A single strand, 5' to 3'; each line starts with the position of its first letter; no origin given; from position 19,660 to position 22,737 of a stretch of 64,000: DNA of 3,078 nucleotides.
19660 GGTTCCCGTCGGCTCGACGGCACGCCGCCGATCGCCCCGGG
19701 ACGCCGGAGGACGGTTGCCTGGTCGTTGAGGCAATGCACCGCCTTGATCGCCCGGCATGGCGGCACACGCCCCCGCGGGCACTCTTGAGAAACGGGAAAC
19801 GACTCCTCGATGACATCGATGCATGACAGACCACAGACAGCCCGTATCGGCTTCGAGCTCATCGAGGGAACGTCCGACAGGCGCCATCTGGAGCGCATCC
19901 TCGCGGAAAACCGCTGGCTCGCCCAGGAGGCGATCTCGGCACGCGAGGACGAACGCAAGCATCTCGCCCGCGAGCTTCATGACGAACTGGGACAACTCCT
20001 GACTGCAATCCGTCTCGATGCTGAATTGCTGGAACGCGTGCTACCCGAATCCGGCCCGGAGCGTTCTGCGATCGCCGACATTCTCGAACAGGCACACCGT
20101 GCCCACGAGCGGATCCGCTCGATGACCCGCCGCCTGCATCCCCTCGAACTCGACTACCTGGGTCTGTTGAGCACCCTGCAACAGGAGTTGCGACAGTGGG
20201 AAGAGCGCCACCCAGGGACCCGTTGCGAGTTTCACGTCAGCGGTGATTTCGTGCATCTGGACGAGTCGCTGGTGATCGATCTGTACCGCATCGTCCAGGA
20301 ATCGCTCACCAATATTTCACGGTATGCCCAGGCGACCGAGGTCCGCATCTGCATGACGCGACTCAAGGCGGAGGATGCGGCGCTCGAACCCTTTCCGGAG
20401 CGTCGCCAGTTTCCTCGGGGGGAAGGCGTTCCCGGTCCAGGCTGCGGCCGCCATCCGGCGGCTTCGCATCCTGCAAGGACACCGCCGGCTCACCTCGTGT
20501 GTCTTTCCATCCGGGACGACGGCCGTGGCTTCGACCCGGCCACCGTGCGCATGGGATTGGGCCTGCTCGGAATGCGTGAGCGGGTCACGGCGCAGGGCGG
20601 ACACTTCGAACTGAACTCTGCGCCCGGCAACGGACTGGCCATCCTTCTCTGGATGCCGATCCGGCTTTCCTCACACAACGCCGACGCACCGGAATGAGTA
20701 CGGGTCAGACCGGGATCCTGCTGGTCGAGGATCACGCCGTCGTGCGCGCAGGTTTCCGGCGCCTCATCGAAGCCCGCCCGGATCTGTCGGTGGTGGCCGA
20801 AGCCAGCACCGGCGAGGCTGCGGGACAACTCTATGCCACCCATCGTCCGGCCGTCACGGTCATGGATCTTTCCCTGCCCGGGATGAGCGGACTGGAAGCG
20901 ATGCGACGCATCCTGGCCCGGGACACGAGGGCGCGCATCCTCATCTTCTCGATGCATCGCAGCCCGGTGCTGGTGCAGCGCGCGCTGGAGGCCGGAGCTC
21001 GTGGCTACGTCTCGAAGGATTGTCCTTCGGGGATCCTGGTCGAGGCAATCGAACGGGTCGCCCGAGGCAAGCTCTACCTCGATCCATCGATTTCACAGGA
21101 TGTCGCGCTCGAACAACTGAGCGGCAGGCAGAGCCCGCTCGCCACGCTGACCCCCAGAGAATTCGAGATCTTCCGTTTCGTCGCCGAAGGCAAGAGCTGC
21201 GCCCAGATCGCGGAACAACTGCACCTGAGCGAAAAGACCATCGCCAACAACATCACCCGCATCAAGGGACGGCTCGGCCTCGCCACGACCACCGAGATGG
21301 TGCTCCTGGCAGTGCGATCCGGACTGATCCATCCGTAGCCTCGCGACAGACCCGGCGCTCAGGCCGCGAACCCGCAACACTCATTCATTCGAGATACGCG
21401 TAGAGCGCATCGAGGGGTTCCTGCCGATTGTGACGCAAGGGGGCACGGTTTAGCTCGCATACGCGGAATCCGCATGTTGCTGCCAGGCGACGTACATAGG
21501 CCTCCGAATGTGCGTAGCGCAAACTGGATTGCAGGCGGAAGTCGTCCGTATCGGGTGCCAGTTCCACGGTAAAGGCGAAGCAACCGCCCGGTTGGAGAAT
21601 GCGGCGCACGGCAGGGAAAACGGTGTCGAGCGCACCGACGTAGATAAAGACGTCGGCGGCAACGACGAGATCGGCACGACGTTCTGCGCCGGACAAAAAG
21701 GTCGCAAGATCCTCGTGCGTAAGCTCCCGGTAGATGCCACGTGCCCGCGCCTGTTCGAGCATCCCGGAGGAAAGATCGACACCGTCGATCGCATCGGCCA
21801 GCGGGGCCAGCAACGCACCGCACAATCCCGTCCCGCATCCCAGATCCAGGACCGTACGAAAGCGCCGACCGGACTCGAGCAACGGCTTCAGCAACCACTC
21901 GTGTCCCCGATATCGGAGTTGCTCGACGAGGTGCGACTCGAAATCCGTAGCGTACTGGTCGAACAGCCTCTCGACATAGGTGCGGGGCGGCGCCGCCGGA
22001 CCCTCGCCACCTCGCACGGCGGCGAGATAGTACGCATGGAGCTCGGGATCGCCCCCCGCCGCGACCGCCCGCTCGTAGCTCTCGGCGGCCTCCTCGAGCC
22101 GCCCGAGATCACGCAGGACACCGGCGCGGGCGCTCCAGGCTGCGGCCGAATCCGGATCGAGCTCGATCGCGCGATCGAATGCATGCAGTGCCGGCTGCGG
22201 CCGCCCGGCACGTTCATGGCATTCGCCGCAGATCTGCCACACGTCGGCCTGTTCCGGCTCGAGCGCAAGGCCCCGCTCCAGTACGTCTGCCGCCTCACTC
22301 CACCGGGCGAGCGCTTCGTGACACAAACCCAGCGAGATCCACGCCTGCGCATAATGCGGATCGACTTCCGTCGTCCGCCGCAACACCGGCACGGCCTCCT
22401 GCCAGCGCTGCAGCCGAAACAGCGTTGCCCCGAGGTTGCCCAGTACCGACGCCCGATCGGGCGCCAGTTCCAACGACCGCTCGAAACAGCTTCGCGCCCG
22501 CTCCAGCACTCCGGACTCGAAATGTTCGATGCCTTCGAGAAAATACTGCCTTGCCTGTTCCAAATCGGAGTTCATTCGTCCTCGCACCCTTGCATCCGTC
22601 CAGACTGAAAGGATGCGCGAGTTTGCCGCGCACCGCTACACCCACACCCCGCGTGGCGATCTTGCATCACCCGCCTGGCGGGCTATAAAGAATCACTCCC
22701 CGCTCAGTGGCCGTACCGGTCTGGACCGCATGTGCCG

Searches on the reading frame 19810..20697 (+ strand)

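Call 3: search_protein_families(library=pfam, proteins=[window:19810-20697:+], max_evalue=0.01)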
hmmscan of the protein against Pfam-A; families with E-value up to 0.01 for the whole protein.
window:19810-20697:+ (295 aa): 2 families
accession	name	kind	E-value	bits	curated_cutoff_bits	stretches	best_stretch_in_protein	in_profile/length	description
PF07730.19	HisKA_3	-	9.6e-12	45.7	24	1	48-113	1-67/68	Histidine kinase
PF02518.31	HATPase_c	-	1.2e-08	35.8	26.4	1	229-284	37-109/111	Histidine kinase-, DNA gyrase B-, and HSP90-like ATPase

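Call 4: search_protein_families(library=ncbifam, proteins=[window:19810-20697:+], max_evalue=0.01)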
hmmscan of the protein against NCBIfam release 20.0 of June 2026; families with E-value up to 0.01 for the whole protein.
window:19810-20697:+ (295 aa): 10 families
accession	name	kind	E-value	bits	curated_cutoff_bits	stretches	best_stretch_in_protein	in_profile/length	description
NF008649.0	PRK11644.1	equivalog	8.6e-43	146.8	408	2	25-183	280-438/499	signal transduction histidine-protein kinase/phosphatase UhpB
NF052443.1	SensHisKinMctS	equivalog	3.3e-27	94.9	700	2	29-184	229-386/457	two-component system sensor histidine kinase MctS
NF008184.0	PRK10935.1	equivalog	1.7e-15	56.7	553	1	47-185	362-499/565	nitrate/nitrite two-component system sensor histidine kinase NarQ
NF052531.1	Strep_LiaS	equivalog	7.2e-14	51.8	450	2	33-185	118-268/328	envelope stress sensor histidine kinase LiaS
NF047786.1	his_kin_MadS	equivalog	2e-10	40.3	500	1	41-183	223-363/434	MadS family sensor histidine kinase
NF047322.1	HK_morpho_MacS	equivalog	7.1e-09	35.3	300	2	38-174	172-292/367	MacS family sensor histidine kinase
NF007896.0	PRK10600.1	equivalog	1.6e-08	33.7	578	1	47-184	389-525/598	nitrate/nitrite two-component system sensor histidine kinase NarX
NF010411.0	PRK13837.1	equivalog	4.9e-05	21.5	647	1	224-287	602-678/828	two-component system VirA-like sensor kinase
NF033792.0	ActS_PrrB_HisK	equivalog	0.0047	15.8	350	0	59-109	212-262/423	ActS/PrrB/RegB family redox-sensitive histidine kinase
NF041832.1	near_NosP_CTERM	subfamily_domain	0.0083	15.2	400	0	118-184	85-147/370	NahK/ErcS family hybrid sensor histidine kinase/response regulator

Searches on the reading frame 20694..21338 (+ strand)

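Call 3: search_protein_families(library=pfam, proteins=[window:20694-21338:+], max_evalue=0.01)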
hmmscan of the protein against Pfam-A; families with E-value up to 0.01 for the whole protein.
window:20694-21338:+ (214 aa): 11 families
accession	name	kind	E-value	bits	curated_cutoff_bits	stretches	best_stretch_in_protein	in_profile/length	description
PF00072.30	Response_reg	-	4.4e-25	88.4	30.2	1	8-119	1-110/111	Response regulator receiver domain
PF00196.25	GerE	-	8.5e-14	51.4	23.5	1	151-206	2-57/57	Bacterial regulatory proteins, luxR family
PF08281.18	Sigma70_r4_2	-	1.1e-08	35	25.7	1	149-194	8-54/54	Sigma-70, region 4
PF13384.12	HTH_23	-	4.7e-05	23.5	24.6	1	157-190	8-41/50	Homeodomain-like domain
PF00126.33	HTH_1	-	0.002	18.5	26.6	0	155-196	2-43/60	Bacterial regulatory helix-turn-helix protein, lysR family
PF13518.12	HTH_28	-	0.0022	18.4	25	1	158-184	4-30/52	Helix-turn-helix domain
PF13556.12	HTH_30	-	0.0024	18.1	27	1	162-201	8-47/59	PucR C-terminal helix-turn-helix domain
PF04545.22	Sigma70_r4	-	0.0031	17.4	24.1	0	149-183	2-37/50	Sigma-70, region 4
PF08279.18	HTH_11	-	0.0077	16.5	25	0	168-192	17-41/55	HTH domain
PF13936.12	HTH_38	-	0.0089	16.2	27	0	158-189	12-43/44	Helix-turn-helix domain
PF12840.13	HTH_20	-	0.0095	16.3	27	0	158-187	8-39/51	Helix-turn-helix domain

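Call 4: search_protein_families(library=ncbifam, proteins=[window:20694-21338:+], max_evalue=0.01)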
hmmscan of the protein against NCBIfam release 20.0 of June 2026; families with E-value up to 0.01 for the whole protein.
window:20694-21338:+ (214 aa): 89 families (the best 25 are shown)
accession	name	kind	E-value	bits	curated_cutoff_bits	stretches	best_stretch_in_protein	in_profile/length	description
NF007018.1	PRK09483.1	equivalog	1.1e-46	159.2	280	1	8-212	4-209/217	UvrY/SirA/GacA family response regulator transcription factor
NF052445.1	RespRegMctR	equivalog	1.3e-42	145.6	300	1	8-211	4-204/205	two-component system response regulator MctR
NF011896.0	PRK15369.1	equivalog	8.2e-40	136.7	242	1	6-211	4-209/211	two component system response regulator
NF047785.1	respo_reg_MadR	equivalog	1.1e-39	136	300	1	8-212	3-209/209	MadR family response regulator transcription factor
NF007935.0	PRK10651.1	equivalog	4.8e-36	124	250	1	5-202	6-206/216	two-component system response regulator NarL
NF007685.0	PRK10360.1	equivalog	8.9e-34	117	258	1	8-202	4-188/196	response regulator transcription factor UhpA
NF007708.0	PRK10403.1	equivalog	2e-30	105.8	343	1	8-194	9-196/215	nitrate/nitrite response regulator protein NarP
NF007419.0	PRK09958.1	equivalog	9.8e-25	87.3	251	1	9-208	4-200/204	acid-sensing system DNA-binding response regulator EvgA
NF007403.0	PRK09935.1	equivalog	8.3e-23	81.1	271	1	6-207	4-205/210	fimbria biosynthesis transcriptional regulator FimZ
NF041830.1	RR_TF_ErdR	exception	8.4e-20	71.4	390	1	8-205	4-204/213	response regulator transcription factor ErdR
NF001965.0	PRK00742.1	subfamily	8e-18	64.8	293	1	8-110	6-109/357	chemotaxis-specific protein-glutamate methyltransferase CheB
NF009206.0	PRK12555.1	subfamily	3.7e-15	55.7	342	1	8-108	3-104/340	chemotaxis-specific protein-glutamate methyltransferase CheB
NF041367.1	CheY_Halo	equivalog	6.3e-15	55.6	200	1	8-122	1-113/114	chemotaxis protein CheY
NF006900.1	PRK09390.1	equivalog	1e-14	54.6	255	1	5-210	4-201/203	response regulator FixJ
NF008098.0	PRK10840.1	equivalog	1.1e-14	54.5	235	1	8-196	6-195/216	response regulator transcription factor RcsB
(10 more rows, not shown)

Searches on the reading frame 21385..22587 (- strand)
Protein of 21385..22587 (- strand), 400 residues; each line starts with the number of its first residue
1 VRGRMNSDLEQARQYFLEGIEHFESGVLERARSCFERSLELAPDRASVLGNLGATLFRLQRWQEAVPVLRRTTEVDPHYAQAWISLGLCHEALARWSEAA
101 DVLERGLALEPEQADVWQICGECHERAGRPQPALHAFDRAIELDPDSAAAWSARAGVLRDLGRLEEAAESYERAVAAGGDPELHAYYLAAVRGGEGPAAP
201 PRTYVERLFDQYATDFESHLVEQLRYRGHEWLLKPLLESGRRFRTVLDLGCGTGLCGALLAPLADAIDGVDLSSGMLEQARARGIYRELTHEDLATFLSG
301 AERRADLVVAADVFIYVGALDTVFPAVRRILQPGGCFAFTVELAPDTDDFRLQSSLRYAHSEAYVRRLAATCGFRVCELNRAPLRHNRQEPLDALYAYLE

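Call 3: search_protein_families(library=pfam, proteins=[window:21385-22587:-], max_evalue=0.01)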
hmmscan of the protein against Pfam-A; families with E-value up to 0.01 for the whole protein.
window:21385-22587:- (400 aa): 31 families (the best 25 are shown)
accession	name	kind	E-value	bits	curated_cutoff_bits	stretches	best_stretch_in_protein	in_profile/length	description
PF07719.23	TPR_2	-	2.5e-29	99.4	27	4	114-146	1-33/34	Tetratricopeptide repeat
PF00515.34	TPR_1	-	6.4e-26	89.5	27.8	2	114-146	1-33/34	Tetratricopeptide repeat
PF13432.12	TPR_16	-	6.7e-21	74.8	32.7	3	126-178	9-61/65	Tetratricopeptide repeat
PF13428.12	TPR_14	-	1.4e-20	72.1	23.5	4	81-118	2-39/44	Tetratricopeptide repeat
PF13424.12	TPR_12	-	1.4e-18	67.3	30.1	2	44-109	1-74/77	Tetratricopeptide repeat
PF13371.12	TPR_9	-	1.6e-18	66.9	35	4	88-154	3-69/73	Tetratricopeptide repeat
PF13414.12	TPR_11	-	5e-18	65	26.8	0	158-176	4-22/42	TPR repeat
PF14559.12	TPR_19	-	2.4e-17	63.5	25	3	58-120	3-65/68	Tetratricopeptide repeat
PF13431.12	TPR_17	-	9.9e-16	57.1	24.4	1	136-167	1-32/34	Tetratricopeptide repeat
PF13181.12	TPR_8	-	2.2e-15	55.9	25.7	0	149-175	2-28/34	Tetratricopeptide repeat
PF13176.12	TPR_7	-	5.9e-15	54.5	27.9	1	82-113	1-34/36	Tetratricopeptide repeat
PF13649.12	Methyltransf_25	-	1e-13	52.2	27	1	246-335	1-97/97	Methyltransferase domain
PF08242.18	Methyltransf_12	-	1.2e-12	48.8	30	1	247-337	1-98/98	Methyltransferase domain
PF08241.18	Methyltransf_11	-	2.7e-12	47.6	21.2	1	247-339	1-95/95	Methyltransferase domain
PF12895.13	ANAPC3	-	1.9e-10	41.3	27.2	2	34-105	11-81/82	Anaphase-promoting complex, cyclosome, subunit 3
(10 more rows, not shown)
